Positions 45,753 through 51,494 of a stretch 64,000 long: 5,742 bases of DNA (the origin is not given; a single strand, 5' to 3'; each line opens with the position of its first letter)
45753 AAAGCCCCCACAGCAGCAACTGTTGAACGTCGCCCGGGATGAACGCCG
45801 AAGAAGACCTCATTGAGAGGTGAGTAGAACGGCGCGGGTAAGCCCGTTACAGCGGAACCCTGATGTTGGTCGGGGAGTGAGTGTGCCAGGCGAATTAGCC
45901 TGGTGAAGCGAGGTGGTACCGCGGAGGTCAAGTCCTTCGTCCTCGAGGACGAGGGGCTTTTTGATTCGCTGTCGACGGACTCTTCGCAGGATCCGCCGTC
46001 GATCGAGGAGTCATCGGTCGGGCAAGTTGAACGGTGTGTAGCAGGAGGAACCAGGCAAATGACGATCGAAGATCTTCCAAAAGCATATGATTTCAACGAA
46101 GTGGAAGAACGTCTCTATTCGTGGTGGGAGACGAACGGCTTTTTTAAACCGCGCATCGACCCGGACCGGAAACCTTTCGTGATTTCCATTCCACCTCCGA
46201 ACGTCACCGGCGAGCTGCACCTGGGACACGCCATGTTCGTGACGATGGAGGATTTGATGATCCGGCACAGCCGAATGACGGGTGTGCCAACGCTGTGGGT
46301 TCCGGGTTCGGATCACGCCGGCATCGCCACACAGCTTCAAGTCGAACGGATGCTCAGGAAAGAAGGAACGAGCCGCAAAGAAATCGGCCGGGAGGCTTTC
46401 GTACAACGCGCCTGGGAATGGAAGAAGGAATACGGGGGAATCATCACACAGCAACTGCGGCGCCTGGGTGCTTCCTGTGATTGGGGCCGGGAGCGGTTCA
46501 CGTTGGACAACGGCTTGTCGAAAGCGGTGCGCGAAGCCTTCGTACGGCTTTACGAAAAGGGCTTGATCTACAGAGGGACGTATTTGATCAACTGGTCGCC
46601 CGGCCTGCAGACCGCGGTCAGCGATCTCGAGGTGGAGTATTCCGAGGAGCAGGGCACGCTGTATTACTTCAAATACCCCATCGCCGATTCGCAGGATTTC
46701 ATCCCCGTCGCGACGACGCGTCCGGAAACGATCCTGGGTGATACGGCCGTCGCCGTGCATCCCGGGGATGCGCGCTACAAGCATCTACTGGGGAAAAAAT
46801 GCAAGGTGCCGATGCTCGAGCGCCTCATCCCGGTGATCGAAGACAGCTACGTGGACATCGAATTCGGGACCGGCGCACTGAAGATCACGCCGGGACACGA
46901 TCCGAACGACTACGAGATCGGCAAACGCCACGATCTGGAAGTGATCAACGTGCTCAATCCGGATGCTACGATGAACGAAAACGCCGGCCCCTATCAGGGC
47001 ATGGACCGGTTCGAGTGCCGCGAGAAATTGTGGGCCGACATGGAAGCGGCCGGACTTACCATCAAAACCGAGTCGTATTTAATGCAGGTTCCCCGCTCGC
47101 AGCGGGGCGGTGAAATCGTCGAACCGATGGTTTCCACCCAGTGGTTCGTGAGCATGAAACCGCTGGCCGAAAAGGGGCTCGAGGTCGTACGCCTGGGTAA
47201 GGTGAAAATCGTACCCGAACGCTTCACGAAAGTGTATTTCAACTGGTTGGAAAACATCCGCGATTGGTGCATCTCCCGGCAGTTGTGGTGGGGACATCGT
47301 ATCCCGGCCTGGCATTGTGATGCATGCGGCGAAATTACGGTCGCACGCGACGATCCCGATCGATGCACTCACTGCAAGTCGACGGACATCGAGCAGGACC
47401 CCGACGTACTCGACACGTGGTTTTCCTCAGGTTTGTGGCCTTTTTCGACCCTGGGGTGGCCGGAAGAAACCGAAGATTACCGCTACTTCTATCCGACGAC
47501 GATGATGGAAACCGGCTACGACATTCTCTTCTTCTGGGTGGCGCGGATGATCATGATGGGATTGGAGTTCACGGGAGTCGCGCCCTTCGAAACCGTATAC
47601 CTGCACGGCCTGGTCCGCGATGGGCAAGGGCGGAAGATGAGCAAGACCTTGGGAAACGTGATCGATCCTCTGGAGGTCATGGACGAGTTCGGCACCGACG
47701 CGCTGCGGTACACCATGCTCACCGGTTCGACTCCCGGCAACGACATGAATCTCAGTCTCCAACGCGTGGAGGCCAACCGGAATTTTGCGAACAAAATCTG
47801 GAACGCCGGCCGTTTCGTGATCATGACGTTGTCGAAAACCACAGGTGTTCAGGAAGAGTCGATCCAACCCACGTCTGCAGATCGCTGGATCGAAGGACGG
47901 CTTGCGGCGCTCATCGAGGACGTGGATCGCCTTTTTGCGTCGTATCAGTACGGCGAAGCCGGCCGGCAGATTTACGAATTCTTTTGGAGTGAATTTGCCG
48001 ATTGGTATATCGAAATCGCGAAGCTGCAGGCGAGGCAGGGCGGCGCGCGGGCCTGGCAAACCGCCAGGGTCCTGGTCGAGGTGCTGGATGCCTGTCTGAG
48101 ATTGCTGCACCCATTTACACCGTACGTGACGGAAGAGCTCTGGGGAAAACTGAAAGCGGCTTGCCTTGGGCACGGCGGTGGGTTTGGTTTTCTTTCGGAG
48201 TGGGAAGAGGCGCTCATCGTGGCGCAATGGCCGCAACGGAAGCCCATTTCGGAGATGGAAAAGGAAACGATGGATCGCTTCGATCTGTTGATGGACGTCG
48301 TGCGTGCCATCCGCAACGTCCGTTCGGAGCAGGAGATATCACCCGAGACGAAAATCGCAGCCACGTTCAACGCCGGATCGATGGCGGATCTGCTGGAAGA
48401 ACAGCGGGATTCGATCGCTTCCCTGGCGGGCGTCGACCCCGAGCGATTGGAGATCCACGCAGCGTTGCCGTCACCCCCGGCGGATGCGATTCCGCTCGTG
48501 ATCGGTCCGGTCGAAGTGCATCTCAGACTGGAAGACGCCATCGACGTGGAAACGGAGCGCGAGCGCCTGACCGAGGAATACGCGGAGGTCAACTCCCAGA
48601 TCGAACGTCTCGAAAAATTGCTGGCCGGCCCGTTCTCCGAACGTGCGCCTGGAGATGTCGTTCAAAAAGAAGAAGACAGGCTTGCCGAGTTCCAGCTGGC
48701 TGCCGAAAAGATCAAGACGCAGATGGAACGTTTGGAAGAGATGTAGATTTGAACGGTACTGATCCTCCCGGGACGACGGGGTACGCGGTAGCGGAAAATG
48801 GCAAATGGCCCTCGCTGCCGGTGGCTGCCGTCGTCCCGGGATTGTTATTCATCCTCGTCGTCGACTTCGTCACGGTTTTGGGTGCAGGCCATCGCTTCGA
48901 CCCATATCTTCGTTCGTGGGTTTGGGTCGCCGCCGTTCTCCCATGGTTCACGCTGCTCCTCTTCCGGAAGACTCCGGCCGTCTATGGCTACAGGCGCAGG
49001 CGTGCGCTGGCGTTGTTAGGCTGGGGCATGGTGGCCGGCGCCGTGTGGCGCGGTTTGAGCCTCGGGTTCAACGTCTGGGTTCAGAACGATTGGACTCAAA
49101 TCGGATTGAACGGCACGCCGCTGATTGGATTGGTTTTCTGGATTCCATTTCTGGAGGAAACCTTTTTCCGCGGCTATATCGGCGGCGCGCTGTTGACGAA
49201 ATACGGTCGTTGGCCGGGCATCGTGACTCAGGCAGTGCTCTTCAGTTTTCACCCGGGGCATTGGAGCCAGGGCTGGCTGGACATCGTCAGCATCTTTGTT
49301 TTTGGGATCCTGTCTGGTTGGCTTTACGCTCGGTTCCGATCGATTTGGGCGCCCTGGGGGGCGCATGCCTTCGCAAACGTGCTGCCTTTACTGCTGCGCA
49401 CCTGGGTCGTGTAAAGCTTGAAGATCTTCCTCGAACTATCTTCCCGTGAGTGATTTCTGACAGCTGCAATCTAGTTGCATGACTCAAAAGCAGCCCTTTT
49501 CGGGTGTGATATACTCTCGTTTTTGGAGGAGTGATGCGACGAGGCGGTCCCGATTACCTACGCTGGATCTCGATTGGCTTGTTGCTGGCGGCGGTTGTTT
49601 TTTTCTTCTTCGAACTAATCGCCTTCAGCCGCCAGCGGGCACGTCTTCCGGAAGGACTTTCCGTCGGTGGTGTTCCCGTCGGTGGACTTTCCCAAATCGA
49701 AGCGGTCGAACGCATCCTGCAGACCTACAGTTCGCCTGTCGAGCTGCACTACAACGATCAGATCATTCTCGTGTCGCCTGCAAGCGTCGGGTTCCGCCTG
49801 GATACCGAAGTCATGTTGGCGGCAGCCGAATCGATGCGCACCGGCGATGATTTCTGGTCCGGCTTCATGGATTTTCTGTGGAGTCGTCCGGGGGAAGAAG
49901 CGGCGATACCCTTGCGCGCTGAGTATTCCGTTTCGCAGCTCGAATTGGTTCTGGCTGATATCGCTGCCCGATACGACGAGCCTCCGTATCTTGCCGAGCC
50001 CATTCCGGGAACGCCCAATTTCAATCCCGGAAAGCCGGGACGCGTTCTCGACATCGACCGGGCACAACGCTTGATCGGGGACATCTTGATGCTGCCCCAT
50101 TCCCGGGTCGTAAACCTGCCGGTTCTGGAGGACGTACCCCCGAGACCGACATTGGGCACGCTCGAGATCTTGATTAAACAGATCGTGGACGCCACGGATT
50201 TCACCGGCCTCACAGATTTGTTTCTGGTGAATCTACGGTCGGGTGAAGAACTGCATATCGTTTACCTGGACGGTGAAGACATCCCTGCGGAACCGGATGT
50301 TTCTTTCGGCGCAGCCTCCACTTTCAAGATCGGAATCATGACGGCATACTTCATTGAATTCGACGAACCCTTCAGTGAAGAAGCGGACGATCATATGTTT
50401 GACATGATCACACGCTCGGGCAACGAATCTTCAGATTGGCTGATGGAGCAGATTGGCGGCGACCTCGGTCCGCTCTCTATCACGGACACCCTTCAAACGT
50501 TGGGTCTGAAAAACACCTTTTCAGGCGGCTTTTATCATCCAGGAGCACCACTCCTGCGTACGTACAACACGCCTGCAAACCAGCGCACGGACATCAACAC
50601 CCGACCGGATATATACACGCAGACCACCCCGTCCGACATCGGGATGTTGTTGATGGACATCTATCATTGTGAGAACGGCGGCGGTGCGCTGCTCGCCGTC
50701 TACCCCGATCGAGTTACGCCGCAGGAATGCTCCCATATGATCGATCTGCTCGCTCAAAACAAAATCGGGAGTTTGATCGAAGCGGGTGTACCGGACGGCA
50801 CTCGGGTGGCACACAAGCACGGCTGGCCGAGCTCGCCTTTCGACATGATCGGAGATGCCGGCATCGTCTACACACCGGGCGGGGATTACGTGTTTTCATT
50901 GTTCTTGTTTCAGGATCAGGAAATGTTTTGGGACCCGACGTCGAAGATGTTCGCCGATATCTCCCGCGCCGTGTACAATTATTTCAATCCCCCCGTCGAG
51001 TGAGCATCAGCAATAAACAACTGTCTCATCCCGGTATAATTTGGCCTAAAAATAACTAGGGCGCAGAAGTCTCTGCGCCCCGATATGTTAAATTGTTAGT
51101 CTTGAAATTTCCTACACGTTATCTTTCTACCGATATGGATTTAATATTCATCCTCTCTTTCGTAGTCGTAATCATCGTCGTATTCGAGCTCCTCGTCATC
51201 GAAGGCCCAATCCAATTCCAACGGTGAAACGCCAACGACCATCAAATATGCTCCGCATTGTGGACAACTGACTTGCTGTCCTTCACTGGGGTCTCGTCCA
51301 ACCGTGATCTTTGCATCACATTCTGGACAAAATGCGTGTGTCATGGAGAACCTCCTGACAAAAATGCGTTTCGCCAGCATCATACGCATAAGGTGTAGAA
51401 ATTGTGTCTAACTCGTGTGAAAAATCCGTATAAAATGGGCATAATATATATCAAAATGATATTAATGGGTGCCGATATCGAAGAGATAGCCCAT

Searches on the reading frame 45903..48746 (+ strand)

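Call 65: search_protein_families(library=pfam, proteins=[window:45903-48746:+], max_evalue=0.0001)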
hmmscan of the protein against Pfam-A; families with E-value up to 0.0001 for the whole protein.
window:45903-48746:+ (947 aa): 5 families
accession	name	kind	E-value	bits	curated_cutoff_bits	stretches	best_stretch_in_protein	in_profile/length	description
PF00133.28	tRNA-synt_1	-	3.4e-147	491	22.7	1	71-618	2-414/414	tRNA synthetases class I (I, L, M and V)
PF08264.19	Anticodon_1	-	7.3e-37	127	25.1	1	660-818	1-144/148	Anticodon-binding domain of tRNA ligase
PF09334.17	tRNA-synt_1g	-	1.4e-22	80.4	20.1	2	552-634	305-385/391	tRNA synthetases class I (M)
PF10458.14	Val_tRNA-synt_C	-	1.2e-11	45.1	25.9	1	881-944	1-65/66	Valyl tRNA synthetase tRNA binding arm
PF13603.12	tRNA-synt_1_2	-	5e-10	39.6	25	1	297-357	86-146/185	Leucyl-tRNA synthetase, editing domain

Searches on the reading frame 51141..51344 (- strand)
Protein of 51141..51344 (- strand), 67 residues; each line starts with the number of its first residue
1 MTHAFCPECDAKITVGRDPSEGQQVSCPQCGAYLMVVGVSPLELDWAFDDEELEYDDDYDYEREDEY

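Call 4: search_protein_families(library=pfam, proteins=[window:51141-51344:-], max_evalue=0.01)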
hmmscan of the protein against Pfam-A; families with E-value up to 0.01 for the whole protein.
window:51141-51344:- (67 aa): 16 families
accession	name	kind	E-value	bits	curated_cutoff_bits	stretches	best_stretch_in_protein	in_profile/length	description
PF21344.3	Zn_ribbon_LysW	-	6.5e-13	48.5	27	1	6-47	3-44/46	Alpha-aminoadipate carrier protein LysW-like, globular domain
PF23454.1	Zn_ribbon_Brz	-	0.0001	23.3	27.9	0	23-35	4-16/58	Transcriptional regulator Brz zinc beta ribbon domain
PF23548.1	Zn_ribbon_FGT1_2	-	0.00023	21.1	27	0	23-37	19-33/35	FORGETTER1 second zinc ribbon domain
PF13248.11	Zn_ribbon_3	-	0.00038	20.3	27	0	25-32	3-10/26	zinc-ribbon domain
PF12773.13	DZR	-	0.0015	19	27.3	1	4-33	13-33/45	Double zinc ribbon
PF13240.11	Zn_Ribbon_1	-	0.0015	18.7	25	0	27-32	16-21/23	zinc-ribbon domain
PF10571.15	UPF0547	-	0.0016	19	29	0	6-13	3-10/26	Uncharacterised protein family UPF0547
PF14369.11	Zn_ribbon_19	-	0.0017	18.9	30.8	1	3-31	2-28/35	zinc-ribbon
PF14354.12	Lar_restr_allev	-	0.0025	18.5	28.6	1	6-39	6-34/58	Restriction alleviation protein Lar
PF23477.1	zf_Tbcl_2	-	0.0033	17.5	27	1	1-30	3-32/37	Probable treble clef zinc finger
PF18439.7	zf_UBZ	-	0.0033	17.5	25.6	0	4-14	3-13/32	Ubiquitin-Binding Zinc Finger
PF01396.24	Zn_ribbon_Top1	-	0.0036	17.5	32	0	25-35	2-12/39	Topoisomerase DNA binding C4 zinc finger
PF22289.1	DmmA-like_C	-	0.0047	17.3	27.4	0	5-36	3-30/44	Dimethylamine monooxygenase subunit DmmA-like, C-terminal domain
PF02591.20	Zn_ribbon_9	-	0.0069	16.9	29.1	0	25-34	24-33/33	C4-type zinc ribbon domain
PF08271.17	Zn_Ribbon_TF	-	0.0072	16.3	29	1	5-34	2-29/43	TFIIB zinc-binding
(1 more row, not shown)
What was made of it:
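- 51141..51344 (-): LysW-like zinc-ribbon protein, 67 aa: CxxC...CxxC ribbon, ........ motif, disordered acidic/aromatic tail ending in Tyr. Pfam Zn_ribbon_LysW 48.5 bits (call 4).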

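Call 8: search_solved_structures(query=window:51141-51344:-, max_evalue=1, show_alignments=4)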
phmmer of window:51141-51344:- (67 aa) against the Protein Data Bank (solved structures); distinct sequences matched with E-value up to 1: 8.
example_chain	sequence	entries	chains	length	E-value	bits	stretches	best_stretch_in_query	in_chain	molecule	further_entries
3wwl_A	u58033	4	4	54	4.8e-07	33.2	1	5-51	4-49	Alpha-aminoadipate carrier protein LysW | OrfF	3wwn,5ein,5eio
5k2m_E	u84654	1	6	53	5.3e-05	26.8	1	5-48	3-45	Probable lysine biosynthesis protein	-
3tsp_A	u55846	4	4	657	0.017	18.8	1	5-37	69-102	Transcriptional regulatory protein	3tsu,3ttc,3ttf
3tsq_A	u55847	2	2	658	0.017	18.8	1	5-37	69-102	Transcriptional regulatory protein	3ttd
7d6l_A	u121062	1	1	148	0.23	15.2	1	5-34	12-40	Thioredoxin 2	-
9n8w_A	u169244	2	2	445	0.38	14.5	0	3-20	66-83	Intermembrane transport protein YebS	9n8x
3b43_A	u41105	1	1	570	0.5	14.2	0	35-59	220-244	Titin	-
7oqy_Y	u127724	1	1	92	0.68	13.7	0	27-52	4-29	DNA-directed RNA polymerase, subunit M (RpoM-2)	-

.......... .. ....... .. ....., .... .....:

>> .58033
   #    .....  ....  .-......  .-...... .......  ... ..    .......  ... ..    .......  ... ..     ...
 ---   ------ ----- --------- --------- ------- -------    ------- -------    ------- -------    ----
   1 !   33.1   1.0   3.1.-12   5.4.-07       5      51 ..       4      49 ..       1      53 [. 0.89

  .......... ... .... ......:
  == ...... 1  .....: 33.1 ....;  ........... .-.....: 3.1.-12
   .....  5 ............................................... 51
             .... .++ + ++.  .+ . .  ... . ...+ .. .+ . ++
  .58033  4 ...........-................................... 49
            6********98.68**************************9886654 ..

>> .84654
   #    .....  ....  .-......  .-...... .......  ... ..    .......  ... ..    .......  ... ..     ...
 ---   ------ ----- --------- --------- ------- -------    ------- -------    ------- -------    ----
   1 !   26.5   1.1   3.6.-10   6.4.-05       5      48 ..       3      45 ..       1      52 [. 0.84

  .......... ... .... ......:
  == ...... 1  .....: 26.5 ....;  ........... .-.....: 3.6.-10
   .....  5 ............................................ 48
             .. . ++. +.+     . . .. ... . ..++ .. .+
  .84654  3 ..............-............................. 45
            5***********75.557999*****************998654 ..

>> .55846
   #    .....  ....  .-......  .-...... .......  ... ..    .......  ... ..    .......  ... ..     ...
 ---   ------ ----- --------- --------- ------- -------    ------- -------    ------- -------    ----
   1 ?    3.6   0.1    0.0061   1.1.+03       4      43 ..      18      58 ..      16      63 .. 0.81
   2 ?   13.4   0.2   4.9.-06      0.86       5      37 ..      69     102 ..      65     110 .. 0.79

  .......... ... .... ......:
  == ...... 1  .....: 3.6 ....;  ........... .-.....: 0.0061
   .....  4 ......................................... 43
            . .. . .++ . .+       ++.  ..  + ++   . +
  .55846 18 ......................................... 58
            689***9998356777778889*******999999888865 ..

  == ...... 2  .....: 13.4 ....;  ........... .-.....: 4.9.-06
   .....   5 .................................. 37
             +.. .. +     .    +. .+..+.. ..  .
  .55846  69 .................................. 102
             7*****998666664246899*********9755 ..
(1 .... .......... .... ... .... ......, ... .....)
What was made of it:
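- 51141..51344 (-): PDB LysW E=4.8e-7 (call 8).
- On LysW/ArgW amino-group carrier protein: 3wwl E=4.8e-7 (call 8).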

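Call 10: find_homologous_proteins(query=window:51141-51344:-, max_evalue=0.001)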
Query window:51141-51344:- (67 aa): 26 proteins with E <= 0.001 among 28 candidates.
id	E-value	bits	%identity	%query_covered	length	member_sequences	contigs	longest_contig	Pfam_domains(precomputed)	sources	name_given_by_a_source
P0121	1.1e-39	151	100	100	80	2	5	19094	PF21344.4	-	-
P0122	1.1e-36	141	96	70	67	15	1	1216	PF21344.4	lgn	-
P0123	2.8e-32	128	89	96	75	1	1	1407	PF21344.4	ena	-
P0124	9.2e-19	85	52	66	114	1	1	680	PF21344.4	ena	-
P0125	1.0e-16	78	60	72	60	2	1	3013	PF21344.4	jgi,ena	jgi:lysine biosynthesis protein LysW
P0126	4.3e-16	76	58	90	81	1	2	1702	PF21344.4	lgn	-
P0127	2.0e-14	71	65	72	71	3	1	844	PF21344.4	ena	-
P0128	7.8e-13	66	54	72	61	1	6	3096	PF21344.4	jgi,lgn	jgi:lysine biosynthesis protein LysW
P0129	3.3e-12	64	56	67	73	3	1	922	PF21344.4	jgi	-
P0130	3.8e-10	57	55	63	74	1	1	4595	PF21344.4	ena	-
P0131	2.4e-9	55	50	66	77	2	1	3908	PF21344.4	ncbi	-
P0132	5.5e-9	54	53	70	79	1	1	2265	PF21344.4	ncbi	-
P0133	6.5e-9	53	60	64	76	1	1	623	PF21344.4,PF27618.1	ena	-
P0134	1.1e-8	53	48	63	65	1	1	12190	PF21344.4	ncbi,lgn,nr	ncbi:MAG: hypothetical protein JXB47_19795 [Anaerolineae bacterium]|nr:hypothetical protein [Anaerol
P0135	1.9e-8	52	64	66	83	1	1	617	PF21344.4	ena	-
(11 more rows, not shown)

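Call 23: search_protein_families(library=ncbifam, proteins=[window:51141-51344:-], max_evalue=0.001)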
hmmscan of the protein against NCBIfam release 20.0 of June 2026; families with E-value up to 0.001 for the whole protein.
window:51141-51344:- (67 aa): 3 families
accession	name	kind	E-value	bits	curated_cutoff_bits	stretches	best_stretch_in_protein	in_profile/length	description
NF041070.1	carrier_LysW_Arch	domain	6.3e-09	35.8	75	1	5-47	4-48/57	alpha-aminoadipate/glutamate carrier protein LysW/ArgW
TIGR01206.1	lysW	equivalog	3.3e-08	33.3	53.2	1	4-52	3-50/54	lysine biosynthesis protein LysW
TIGR02605.1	CxxC_CxxC_SSSS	subfamily_domain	7.8e-05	22.7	31.3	1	6-34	8-36/52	FmdB family zinc ribbon protein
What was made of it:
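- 51141..51344 (-): Below the NCBIfam LysW cut-offs (call 23).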

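Call 34: find_related_loci(query=A2, collection=metagenome_contigs, flank=3500)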
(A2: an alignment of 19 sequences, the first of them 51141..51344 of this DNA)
Query A2 (67 aa) in metagenome_contigs; peptide patterns used: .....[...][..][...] (x = any residue, [..] = any of these).
275 stretches matched a pattern; 138 encode a relative of the query (tblastn E <= 1e-3); the best 80 are kept; 80 distinct loci.
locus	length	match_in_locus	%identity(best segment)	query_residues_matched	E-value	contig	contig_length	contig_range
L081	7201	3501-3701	96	1-67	2e-40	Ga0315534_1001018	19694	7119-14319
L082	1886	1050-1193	96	1-48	4e-29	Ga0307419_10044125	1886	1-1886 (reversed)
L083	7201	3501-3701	88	1-67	7e-29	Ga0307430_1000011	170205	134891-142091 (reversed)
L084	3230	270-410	89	1-47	1e-26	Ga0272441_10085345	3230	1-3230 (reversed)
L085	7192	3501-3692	57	1-65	1e-22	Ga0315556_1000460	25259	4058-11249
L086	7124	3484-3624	70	1-47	8e-21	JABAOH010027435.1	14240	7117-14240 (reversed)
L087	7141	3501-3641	70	1-47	8e-21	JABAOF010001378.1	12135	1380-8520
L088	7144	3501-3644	60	1-48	2e-19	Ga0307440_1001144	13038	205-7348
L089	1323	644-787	63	1-48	1e-19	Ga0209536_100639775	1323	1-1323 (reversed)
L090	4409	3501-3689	52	1-62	3e-19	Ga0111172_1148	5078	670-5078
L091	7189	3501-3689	51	1-62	2e-18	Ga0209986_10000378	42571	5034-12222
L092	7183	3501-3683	48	1-60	2e-18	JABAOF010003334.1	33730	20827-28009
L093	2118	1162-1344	48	1-60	2e-18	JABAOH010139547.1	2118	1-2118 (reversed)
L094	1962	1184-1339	54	1-52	7e-18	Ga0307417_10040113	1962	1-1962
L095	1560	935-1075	62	1-47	8e-18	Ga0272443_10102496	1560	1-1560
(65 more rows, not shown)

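Call 47: predict_structure(alignment_id=A2)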
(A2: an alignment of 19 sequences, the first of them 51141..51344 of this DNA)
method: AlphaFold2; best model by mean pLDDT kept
length: 67 residues; sequences in the alignment: 19
mean_pLDDT: 78.1   pTM: 0.53
mean pLDDT of the five models: 78.1, 77.7, 77.6, 77.5, 76.2
residues with pLDDT >= 90: 14; 70-90: 33; 50-70: 20; < 50: 0
segments of 3 or more residues with pLDDT < 50: none
pLDDT, mean of each block of 10 residues (from residue 1): 85 87 90 90 80 53 55
secondary structure, 60 per line:
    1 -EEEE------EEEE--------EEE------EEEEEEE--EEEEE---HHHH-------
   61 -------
elements in order: E2-5 E12-15 E24-26 E33-39 E42-46 H50-53

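Call 51: fold_search(model_id=the predicted structure, library=pdb)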
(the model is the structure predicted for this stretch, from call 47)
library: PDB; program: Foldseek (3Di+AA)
matches with E <= 10: 37; with E <= 0.001: 3
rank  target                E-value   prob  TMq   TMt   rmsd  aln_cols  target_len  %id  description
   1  3wwn_B                1.9e-04  1.00  0.64  0.78   0.9        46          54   43  Crystal structure of LysZ from Thermus thermophilus complex with LysW (released 2014-11-19)
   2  3wwl                  2.4e-04  1.00  0.66  0.81   1.0        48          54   42  Crystal structure of lysine biosynthetic amino acid carrier protein LysW from Thermus thermophilus conjugated with alpha (released 2014-11-19)
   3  5eio_C                2.8e-04  1.00  0.65  0.93   0.7        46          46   43  Crystal structure of LysY from Thermus thermophilus complexed with NADP+ and LysW-gamma-aminoadipic semialdehyde (released 2016-03-23)
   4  5k2m_F                8.1e-03  1.00  0.59  0.73   1.0        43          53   42  Bifunctional LysX/ArgX from Thermococcus kodakarensis with LysW-gamma-AAA (released 2016-09-07)
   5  5k2m_E                1.7e-02  1.00  0.57  0.71   1.2        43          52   42  Bifunctional LysX/ArgX from Thermococcus kodakarensis with LysW-gamma-AAA (released 2016-09-07)
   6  3vpb_E                2.3e-02  1.00  0.63  0.74   1.7        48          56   33  ArgX from Sulfolobus tokodaii complexed with LysW/Glu/ADP/Mg/Zn/Sulfate (released 2013-02-27)
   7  2nb9_MODEL_1_A        3.7e-01  0.89  0.45  0.57   2.2        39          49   23  Solution structure of ZitP zinc finger (released 2016-12-14)
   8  9o8u_D                1.8e+00  0.16  0.32  0.32  10.0        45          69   20  (1-methylalkyl)succinate synthase alpha-beta-gamma-delta complex with bound fumarate (released 2025-07-23)
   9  4ljo_A                1.9e+00  0.41  0.39  0.13   2.3        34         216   20  Structure of an active ligase (HOIP)/ubiquitin transfer complex (released 2013-10-16)
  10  8p5d_MD1              2.1e+00  0.38  0.40  0.19   6.6        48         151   12  Spraguea lophii ribosome in the closed conformation by cryo sub tomogram averaging (released 2023-06-21)
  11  4ljp_A                2.3e+00  0.35  0.39  0.13   2.2        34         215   20  Structure of an active ligase (HOIP-H889A)/ubiquitin transfer complex (released 2013-10-16)
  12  9qm9_A                2.8e+00  0.16  0.42  0.37   8.8        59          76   14  TMEM55B tandem RING-like domains in complex with RILPL1 C-terminal peptide (released 2025-08-20)
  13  9gdh_F                3.2e+00  0.05  0.28  0.03  13.9        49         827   18  RNAP-TopoI complex on long-overhang scaffold - orientation 2 (released 2025-11-05)
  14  6upx_I                3.6e+00  0.12  0.32  0.19   9.6        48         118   12  RNA polymerase II elongation complex with 5-guanidinohydantoin lesion in state 1 (released 2020-06-10)
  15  6upy_I                4.4e+00  0.11  0.33  0.20   9.5        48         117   12  RNA polymerase II elongation complex with 5-guanidinohydantoin lesion in state 2E (released 2020-06-10)
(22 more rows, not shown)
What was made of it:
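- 51141..51344 (-): AF2 plus Foldseek: LysW rmsd 0.7-1.0 A, tail pLDDT about 54 (calls 47, 51).
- On LysW/ArgW amino-group carrier protein: Foldseek rmsd 0.7-1.0 A (call 51).
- Closest known: LysW/ArgW amino-group carrier protein with LysX. Same: Same zinc-ribbon fold (rmsd 0.7-1.0 A, 42-43% identity over 43-48 aligned columns; call 51).
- LysW fold (calls 8, 51).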

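Call 63: search_protein_representatives(alignment_id=A2)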
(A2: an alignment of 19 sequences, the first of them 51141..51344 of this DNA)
Query: 19 sequences, 71 profile positions. Proteins with E-value up to 0.001 (for the whole library): 3073; up to 1e-10: 710; up to 1e-30: 3. The best 150 are listed.
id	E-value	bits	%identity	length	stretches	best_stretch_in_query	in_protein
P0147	2.5e-46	171.3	-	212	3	4-64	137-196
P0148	5.2e-46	170.3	-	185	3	5-54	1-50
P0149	2.3e-33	129.8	-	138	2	4-53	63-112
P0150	4.0e-30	119.4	-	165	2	5-69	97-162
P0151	5.4e-30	119.0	-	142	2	8-53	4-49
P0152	1.1e-29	118.0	-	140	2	5-54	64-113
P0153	1.3e-29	117.7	-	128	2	6-55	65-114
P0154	2.6e-29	116.8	-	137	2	3-64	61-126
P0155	4.9e-29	115.9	-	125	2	7-49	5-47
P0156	2.4e-28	113.7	-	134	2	3-65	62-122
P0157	3.0e-28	113.3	-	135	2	4-68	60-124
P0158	1.1e-27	111.5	-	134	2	3-55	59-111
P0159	1.8e-27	110.9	-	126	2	5-63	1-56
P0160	2.0e-27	110.7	-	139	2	6-62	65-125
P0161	5.7e-27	109.3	-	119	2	5-63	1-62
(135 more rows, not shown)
